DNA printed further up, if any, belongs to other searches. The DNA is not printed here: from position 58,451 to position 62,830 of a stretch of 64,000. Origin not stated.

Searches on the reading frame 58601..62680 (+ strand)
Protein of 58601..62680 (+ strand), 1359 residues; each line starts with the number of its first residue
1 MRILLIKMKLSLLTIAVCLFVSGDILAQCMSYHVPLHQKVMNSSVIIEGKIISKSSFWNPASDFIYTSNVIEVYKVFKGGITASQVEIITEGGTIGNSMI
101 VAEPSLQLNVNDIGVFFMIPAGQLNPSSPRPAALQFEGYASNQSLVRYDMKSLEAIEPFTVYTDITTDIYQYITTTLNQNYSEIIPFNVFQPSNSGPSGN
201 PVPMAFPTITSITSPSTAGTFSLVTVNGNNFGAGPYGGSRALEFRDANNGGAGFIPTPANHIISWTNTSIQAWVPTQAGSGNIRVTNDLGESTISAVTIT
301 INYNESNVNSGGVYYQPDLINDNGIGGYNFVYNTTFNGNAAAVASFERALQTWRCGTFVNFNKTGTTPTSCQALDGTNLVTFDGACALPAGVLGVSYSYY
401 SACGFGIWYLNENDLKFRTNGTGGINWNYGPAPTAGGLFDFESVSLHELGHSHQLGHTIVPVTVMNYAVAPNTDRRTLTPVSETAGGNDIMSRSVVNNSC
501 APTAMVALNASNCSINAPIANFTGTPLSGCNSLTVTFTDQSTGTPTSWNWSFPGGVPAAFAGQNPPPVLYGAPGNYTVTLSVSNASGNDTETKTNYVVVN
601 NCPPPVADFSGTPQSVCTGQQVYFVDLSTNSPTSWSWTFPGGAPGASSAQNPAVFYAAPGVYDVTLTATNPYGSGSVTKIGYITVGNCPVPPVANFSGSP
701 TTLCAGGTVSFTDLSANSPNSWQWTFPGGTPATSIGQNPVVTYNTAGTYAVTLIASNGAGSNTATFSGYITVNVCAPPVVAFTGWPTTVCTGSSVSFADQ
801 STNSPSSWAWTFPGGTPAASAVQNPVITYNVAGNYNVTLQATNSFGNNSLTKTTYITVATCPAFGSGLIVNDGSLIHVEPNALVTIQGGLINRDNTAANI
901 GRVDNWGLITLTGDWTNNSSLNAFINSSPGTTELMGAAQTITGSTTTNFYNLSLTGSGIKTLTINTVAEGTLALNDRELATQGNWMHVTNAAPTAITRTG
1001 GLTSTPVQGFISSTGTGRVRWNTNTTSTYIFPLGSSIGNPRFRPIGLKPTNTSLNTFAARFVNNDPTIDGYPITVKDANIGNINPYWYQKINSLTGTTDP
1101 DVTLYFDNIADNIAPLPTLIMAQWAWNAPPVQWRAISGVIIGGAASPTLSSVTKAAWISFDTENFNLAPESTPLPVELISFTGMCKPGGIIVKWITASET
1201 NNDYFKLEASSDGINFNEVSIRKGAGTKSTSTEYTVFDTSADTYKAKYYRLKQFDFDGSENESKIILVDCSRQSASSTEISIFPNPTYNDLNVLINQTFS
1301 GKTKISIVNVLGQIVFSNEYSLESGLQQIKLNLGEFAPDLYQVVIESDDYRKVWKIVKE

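Call 52: search_protein_families(library=pfam, proteins=[window:58601-62680:+], max_evalue=0.01)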
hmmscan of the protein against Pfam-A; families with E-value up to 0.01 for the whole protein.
window:58601-62680:+ (1359 aa): 5 families
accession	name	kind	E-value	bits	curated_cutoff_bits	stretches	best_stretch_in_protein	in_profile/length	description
PF18911.6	PKD_4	-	8.1e-49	164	27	4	690-772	2-85/85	PKD domain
PF00801.26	PKD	-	5.2e-38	129.3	23.5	4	695-765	3-75/80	PKD domain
PF18962.6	Por_Secre_tail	-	5.3e-09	36.7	27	1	1282-1356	1-73/75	Secretion system C-terminal sorting domain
PF18981.6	InlK_D3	-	6.8e-08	32.9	25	0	825-858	42-75/75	Internalin K domain (D3/D4)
PF00413.30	Peptidase_M10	-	0.0015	18.8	24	0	340-470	21-137/159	Matrixin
